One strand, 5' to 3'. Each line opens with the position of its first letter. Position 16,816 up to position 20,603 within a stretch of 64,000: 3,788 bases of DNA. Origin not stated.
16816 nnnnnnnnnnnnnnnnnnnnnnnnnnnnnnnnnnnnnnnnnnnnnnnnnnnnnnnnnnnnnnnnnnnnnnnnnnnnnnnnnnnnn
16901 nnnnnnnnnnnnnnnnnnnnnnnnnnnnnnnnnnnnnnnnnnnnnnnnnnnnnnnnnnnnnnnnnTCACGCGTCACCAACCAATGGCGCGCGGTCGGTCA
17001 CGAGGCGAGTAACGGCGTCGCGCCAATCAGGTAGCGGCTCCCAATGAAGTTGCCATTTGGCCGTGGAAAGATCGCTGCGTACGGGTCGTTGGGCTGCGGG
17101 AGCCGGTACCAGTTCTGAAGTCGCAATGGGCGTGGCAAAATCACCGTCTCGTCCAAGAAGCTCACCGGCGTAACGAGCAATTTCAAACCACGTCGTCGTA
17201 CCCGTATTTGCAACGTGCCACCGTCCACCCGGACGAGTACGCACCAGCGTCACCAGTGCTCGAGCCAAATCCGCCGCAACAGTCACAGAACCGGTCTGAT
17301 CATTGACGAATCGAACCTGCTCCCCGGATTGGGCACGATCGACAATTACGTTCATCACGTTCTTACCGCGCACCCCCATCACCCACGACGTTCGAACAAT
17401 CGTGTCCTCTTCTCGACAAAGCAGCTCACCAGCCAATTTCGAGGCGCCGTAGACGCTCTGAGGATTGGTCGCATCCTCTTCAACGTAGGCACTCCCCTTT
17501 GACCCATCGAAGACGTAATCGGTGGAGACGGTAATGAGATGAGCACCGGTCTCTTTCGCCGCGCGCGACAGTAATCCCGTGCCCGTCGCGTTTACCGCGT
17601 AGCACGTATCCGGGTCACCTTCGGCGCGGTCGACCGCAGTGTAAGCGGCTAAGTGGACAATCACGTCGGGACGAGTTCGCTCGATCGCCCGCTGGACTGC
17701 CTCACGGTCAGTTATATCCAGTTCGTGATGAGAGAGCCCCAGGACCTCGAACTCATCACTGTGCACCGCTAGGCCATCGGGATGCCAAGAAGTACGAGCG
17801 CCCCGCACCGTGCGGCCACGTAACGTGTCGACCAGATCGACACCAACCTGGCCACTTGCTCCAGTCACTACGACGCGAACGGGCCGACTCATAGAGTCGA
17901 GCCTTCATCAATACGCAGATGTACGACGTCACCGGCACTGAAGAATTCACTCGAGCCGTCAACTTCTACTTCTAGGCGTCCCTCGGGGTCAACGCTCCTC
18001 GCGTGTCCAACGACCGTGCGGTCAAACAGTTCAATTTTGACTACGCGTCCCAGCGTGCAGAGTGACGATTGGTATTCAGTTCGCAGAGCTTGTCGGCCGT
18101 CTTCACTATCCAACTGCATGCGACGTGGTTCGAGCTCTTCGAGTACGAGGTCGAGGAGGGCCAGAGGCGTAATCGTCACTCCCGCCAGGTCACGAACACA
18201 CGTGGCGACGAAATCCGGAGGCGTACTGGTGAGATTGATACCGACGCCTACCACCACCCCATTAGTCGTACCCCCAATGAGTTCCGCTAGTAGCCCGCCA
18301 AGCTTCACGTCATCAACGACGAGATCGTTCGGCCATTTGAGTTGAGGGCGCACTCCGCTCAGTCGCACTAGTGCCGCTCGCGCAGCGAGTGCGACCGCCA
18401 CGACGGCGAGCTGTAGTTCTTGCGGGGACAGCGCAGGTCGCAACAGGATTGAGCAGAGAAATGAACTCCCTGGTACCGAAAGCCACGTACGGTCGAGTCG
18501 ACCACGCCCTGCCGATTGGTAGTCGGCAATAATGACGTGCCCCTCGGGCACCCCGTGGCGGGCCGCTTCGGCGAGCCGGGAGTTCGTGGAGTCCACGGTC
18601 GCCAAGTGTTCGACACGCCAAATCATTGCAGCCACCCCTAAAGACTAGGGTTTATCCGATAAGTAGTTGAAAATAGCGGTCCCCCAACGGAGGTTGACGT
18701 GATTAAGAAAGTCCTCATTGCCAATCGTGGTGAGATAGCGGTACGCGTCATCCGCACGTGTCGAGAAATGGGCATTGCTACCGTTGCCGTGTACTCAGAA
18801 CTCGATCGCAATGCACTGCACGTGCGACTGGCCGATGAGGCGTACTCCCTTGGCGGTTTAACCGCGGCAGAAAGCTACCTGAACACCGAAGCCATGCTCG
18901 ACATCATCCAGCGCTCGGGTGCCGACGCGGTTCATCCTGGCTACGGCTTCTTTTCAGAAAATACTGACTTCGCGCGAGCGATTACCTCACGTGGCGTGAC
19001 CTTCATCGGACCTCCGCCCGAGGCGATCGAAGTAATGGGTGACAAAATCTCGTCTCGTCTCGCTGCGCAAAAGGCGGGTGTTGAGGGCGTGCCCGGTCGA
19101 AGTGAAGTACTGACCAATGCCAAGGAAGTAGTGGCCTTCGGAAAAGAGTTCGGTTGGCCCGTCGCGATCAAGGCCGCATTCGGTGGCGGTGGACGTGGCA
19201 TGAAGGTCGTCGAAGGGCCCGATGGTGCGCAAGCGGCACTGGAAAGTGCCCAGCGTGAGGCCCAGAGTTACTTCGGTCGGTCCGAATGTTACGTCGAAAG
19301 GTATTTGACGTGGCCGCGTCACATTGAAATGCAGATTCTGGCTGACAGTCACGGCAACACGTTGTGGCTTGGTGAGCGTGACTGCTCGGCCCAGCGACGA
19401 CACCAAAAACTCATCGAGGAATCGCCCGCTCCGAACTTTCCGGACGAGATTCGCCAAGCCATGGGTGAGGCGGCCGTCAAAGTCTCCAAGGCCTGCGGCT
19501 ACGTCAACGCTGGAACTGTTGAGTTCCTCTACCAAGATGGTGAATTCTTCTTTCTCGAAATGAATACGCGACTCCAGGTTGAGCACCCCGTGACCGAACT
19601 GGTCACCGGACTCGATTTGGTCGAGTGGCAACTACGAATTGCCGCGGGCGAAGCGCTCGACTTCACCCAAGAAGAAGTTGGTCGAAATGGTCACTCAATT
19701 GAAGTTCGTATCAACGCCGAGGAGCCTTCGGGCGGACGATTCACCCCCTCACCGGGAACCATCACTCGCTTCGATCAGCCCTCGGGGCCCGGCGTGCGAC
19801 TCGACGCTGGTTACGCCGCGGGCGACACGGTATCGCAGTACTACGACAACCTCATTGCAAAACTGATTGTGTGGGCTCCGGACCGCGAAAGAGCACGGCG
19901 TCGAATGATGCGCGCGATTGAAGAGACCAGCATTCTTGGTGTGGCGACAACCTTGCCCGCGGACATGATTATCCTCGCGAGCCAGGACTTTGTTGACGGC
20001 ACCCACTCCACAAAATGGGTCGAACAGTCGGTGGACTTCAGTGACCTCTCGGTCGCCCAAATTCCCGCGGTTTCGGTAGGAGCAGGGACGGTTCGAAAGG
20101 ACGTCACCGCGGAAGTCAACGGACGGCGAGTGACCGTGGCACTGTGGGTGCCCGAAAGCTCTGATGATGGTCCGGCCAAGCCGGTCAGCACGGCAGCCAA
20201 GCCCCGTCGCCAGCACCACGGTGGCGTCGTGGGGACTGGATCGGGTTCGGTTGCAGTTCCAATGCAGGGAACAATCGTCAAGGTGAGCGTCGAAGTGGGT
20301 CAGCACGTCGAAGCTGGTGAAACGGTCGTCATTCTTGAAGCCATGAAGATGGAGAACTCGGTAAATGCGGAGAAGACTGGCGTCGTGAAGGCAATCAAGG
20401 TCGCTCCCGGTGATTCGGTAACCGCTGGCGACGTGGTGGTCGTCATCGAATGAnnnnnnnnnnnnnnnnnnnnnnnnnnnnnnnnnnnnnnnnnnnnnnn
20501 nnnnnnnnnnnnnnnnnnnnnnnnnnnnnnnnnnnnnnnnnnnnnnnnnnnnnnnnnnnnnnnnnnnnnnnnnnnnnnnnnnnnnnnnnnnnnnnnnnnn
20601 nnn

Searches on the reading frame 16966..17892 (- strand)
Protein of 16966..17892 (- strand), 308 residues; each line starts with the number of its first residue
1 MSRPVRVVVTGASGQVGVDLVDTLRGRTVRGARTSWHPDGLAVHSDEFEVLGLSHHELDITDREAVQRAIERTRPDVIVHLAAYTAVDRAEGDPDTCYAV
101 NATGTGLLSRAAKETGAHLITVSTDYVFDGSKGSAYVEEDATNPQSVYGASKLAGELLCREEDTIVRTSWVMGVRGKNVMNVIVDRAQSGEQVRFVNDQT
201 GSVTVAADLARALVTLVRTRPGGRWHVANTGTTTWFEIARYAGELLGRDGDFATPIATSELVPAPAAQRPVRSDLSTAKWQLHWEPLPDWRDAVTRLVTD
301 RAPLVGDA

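Call 11: search_protein_families(library=pfam, proteins=[window:16966-17892:-])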
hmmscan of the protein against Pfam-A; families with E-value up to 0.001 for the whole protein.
window:16966-17892:- (308 aa): 7 families
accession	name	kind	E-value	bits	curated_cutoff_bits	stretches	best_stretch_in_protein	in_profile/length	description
PF04321.23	RmlD_sub_bind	-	3e-77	259.9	27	1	6-300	2-284/287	RmlD substrate binding domain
PF01370.27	Epimerase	-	1.2e-28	100.6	20.9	1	7-223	1-235/240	NAD dependent epimerase/dehydratase family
PF16363.11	GDP_Man_Dehyd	-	4.5e-23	82.7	27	1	9-161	2-166/332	GDP-mannose 4,6 dehydratase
PF02719.21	Polysacc_synt_2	-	1.3e-14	54.5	20.2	1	7-181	1-173/293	Polysaccharide biosynthesis protein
PF01073.25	3Beta_HSD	-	7.2e-11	42.1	22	1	8-157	1-155/280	3-beta hydroxysteroid dehydrogenase/isomerase family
PF07993.18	NAD_binding_4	-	8e-07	28.9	20.1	1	74-173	88-209/258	Male sterility protein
PF00106.31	adh_short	-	0.001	19.1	26.6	0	7-160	3-161/195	short chain dehydrogenase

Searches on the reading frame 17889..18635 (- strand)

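Call 11: search_protein_families(library=pfam, proteins=[window:17889-18635:-])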
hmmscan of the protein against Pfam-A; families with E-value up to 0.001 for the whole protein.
window:17889-18635:- (248 aa): 2 families
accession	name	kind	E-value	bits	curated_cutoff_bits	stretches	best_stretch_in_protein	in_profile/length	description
PF03099.24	BPL_LplA_LipB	-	6e-18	65.5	21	1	14-134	5-133/133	Biotin/lipoate A/B protein ligase family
PF02237.23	BPL_C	-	1.6e-05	25.1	21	1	194-239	1-47/48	Biotin protein ligase C terminal domain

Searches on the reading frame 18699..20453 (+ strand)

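Call 11: search_protein_families(library=pfam, proteins=[window:18699-20453:+])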
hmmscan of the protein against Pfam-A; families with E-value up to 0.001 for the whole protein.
window:18699-20453:+ (584 aa): 7 families
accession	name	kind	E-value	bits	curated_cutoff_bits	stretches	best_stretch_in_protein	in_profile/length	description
PF02786.22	CPSase_L_D2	-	1.7e-73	247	19.8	1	115-321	1-209/211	Carbamoyl-phosphate synthase L chain, ATP binding domain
PF00289.28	Biotin_carb_N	-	3.5e-48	163.1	25.5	1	1-110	1-110/110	Biotin carboxylase, N-terminal domain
PF02785.25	Biotin_carb_C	-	1.2e-33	115.8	32.4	1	335-443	1-108/108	Biotin carboxylase C-terminal domain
PF00364.28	Biotin_lipoyl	-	1.2e-18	67.1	22.1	1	518-583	3-73/73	Biotin-requiring enzyme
PF02222.28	ATP-grasp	-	1.7e-09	38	27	1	135-291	13-162/179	ATP-grasp domain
PF07478.18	Dala_Dala_lig_C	-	6.1e-06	26.3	24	1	144-290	28-174/204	D-ala D-ala ligase C-terminus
PF13533.13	Biotin_lipoyl_2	-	0.00025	21.3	29.8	0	518-541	3-26/32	Biotin-lipoyl like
